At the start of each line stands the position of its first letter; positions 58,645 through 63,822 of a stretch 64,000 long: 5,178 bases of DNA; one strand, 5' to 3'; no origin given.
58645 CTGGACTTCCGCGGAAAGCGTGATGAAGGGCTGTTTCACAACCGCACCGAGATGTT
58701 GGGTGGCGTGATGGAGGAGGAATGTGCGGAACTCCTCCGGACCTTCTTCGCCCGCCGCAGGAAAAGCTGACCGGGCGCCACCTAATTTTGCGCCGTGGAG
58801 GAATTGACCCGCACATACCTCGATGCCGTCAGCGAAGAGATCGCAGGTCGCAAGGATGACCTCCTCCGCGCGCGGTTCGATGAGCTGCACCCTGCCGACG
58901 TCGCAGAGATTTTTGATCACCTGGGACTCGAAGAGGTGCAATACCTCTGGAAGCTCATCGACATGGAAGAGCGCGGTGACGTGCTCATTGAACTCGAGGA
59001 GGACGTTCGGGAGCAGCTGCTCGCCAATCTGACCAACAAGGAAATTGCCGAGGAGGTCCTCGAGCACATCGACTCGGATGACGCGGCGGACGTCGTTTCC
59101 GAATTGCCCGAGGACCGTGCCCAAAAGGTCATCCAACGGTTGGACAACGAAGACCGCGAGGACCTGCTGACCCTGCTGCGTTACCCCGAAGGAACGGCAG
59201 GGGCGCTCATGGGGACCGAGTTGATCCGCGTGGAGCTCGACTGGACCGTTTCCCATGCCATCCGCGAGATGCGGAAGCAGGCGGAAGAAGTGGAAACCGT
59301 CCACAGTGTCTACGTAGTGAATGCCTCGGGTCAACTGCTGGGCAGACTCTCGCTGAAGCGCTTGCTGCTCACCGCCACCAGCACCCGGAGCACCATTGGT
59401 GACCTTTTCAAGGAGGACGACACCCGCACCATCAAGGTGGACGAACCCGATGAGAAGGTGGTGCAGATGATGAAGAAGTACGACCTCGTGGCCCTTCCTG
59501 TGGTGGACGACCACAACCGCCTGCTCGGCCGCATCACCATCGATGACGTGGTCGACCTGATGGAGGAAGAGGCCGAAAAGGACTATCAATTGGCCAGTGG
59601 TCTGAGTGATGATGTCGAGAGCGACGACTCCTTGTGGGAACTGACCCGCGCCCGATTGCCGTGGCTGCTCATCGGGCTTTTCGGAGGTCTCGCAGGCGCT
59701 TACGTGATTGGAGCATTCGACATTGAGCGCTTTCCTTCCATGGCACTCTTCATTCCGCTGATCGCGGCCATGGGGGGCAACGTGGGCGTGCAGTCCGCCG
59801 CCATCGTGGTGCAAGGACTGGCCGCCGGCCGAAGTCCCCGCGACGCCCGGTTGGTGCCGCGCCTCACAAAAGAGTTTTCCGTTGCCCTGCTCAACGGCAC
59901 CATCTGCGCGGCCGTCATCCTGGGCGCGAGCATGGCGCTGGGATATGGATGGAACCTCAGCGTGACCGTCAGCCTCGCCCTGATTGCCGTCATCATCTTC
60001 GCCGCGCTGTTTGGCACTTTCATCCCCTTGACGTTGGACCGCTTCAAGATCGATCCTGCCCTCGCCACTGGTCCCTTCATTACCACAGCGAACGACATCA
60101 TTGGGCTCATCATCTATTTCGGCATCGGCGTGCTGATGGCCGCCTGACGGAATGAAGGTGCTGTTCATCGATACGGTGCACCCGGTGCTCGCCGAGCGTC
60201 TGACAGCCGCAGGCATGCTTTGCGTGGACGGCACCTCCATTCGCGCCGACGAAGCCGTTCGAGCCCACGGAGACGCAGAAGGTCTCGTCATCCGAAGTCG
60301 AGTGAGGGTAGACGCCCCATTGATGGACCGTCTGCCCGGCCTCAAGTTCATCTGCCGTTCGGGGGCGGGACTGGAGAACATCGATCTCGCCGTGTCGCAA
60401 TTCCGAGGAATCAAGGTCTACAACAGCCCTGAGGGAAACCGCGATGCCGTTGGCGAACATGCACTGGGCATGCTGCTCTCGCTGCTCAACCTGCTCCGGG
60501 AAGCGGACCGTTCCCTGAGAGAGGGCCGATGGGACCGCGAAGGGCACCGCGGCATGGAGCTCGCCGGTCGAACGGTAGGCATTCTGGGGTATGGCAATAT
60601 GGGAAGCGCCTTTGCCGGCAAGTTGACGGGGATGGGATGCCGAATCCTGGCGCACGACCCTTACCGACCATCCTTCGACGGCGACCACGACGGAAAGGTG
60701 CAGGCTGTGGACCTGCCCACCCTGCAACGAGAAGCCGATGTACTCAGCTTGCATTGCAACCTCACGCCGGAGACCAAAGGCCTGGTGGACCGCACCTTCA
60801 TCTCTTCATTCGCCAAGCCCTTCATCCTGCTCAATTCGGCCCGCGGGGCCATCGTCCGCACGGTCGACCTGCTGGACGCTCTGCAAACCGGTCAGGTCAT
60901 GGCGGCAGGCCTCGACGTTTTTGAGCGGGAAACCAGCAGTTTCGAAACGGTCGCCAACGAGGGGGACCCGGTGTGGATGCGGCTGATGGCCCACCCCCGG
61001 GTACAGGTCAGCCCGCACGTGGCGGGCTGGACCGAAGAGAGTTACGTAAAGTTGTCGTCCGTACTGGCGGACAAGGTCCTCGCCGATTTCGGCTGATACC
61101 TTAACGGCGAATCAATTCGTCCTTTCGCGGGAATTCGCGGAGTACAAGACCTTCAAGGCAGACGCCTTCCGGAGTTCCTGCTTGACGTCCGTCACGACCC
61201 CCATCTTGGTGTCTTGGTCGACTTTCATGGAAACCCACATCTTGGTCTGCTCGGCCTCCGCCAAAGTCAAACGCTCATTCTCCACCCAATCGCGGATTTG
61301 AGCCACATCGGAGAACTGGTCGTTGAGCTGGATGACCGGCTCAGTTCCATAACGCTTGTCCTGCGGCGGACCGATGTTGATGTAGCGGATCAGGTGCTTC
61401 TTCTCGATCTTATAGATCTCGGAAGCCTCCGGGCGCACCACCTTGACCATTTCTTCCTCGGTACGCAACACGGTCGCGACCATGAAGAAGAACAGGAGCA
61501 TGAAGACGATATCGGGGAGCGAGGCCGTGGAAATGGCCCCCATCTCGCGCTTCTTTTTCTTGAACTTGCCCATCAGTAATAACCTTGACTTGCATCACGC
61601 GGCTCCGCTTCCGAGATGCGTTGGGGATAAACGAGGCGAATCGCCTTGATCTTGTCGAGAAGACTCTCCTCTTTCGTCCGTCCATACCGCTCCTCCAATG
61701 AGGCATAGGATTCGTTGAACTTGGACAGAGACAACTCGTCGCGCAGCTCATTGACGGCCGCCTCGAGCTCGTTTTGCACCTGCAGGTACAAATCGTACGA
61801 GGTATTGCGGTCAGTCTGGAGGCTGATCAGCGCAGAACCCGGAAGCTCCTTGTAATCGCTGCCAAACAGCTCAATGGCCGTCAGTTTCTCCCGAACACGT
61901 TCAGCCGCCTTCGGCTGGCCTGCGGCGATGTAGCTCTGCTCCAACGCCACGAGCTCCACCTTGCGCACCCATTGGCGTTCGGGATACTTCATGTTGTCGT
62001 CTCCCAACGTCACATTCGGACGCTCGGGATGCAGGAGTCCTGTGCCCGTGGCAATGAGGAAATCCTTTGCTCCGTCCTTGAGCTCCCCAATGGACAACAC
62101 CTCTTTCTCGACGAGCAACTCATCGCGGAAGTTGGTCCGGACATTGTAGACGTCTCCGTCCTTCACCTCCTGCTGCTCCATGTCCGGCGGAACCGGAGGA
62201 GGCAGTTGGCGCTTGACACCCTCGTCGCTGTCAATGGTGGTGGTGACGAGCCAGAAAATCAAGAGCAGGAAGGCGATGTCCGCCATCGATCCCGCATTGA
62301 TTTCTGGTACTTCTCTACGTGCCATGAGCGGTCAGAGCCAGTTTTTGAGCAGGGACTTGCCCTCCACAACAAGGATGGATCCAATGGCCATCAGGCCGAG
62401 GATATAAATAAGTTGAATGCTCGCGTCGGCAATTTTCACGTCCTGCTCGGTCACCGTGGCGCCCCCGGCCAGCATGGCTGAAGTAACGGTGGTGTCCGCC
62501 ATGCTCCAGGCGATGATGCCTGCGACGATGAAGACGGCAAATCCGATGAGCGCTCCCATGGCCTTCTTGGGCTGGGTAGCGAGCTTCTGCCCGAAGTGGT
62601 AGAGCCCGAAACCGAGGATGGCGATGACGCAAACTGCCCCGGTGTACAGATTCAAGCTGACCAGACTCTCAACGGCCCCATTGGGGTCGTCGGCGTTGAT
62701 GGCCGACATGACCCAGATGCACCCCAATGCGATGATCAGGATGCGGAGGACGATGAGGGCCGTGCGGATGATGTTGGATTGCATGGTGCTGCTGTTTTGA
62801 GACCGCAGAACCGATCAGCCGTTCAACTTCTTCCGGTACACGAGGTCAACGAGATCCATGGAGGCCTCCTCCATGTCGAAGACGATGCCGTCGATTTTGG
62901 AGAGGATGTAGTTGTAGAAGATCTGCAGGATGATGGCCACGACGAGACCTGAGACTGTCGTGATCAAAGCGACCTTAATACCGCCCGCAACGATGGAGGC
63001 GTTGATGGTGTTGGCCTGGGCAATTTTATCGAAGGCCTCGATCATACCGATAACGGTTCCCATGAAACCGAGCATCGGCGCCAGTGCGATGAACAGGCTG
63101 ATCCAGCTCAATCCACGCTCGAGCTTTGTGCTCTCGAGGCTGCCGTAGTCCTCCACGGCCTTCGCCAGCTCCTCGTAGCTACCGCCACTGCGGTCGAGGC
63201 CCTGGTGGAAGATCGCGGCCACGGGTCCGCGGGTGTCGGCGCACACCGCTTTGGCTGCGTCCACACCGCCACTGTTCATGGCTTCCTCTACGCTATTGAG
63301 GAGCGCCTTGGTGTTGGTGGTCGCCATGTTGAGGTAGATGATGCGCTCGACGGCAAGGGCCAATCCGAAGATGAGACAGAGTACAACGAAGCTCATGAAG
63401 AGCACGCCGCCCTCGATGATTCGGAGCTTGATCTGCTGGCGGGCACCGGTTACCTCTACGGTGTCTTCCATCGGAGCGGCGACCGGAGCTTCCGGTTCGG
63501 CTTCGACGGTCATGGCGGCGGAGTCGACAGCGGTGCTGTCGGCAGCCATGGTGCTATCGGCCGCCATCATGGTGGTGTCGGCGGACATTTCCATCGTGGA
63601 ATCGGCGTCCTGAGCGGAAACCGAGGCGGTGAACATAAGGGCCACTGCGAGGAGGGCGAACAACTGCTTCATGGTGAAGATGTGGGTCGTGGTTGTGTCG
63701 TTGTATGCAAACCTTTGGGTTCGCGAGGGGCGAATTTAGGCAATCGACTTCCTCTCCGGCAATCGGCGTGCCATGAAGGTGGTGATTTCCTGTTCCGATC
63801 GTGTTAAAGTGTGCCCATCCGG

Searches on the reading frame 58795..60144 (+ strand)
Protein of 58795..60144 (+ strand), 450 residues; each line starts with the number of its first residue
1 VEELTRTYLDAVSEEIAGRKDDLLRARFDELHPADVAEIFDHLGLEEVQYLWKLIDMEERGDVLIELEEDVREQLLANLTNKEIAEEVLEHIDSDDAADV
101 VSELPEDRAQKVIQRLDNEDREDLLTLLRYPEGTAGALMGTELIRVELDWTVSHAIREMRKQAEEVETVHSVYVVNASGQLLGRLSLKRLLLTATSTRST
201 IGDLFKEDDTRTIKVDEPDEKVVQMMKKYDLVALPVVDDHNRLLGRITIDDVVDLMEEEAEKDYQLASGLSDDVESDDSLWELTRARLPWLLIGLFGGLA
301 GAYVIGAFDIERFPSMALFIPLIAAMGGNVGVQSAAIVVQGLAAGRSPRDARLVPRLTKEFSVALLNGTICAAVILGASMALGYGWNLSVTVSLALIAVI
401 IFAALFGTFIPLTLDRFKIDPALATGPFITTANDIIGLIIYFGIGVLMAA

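Call 65: search_protein_families(library=pfam, proteins=[window:58795-60144:+], max_evalue=0.001)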
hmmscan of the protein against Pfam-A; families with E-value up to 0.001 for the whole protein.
window:58795-60144:+ (450 aa): 4 families
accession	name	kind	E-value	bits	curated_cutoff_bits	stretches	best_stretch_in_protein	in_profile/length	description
PF01769.21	MgtE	-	1.7e-32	112.8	27.6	1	320-444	1-125/125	Divalent cation transporter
PF03448.22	MgtE_N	-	4.6e-27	95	25.9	1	31-133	1-102/102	MgtE intracellular N domain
PF00571.33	CBS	-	8.2e-16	58.5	24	2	212-256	11-55/57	CBS domain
PF14841.11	FliG_M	-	0.00015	22.4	25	0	88-116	19-47/76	FliG middle domain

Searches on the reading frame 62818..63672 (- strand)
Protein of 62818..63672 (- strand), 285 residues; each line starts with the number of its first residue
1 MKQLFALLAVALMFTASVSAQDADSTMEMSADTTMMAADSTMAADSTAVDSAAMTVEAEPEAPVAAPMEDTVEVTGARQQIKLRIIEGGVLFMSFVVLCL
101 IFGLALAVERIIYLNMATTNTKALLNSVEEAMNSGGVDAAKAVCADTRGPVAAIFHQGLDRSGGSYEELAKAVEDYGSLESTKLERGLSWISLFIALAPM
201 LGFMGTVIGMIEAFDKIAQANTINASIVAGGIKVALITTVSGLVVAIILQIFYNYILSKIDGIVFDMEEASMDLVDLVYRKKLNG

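Call 65: search_protein_families(library=pfam, proteins=[window:62818-63672:-], max_evalue=0.001)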
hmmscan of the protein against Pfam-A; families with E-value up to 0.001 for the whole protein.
window:62818-63672:- (285 aa): 1 family
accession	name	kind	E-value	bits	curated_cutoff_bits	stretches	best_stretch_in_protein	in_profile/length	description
PF01618.21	MotA_ExbB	-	2.6e-30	105.2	22.9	1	149-268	4-126/127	MotA/TolQ/ExbB proton channel family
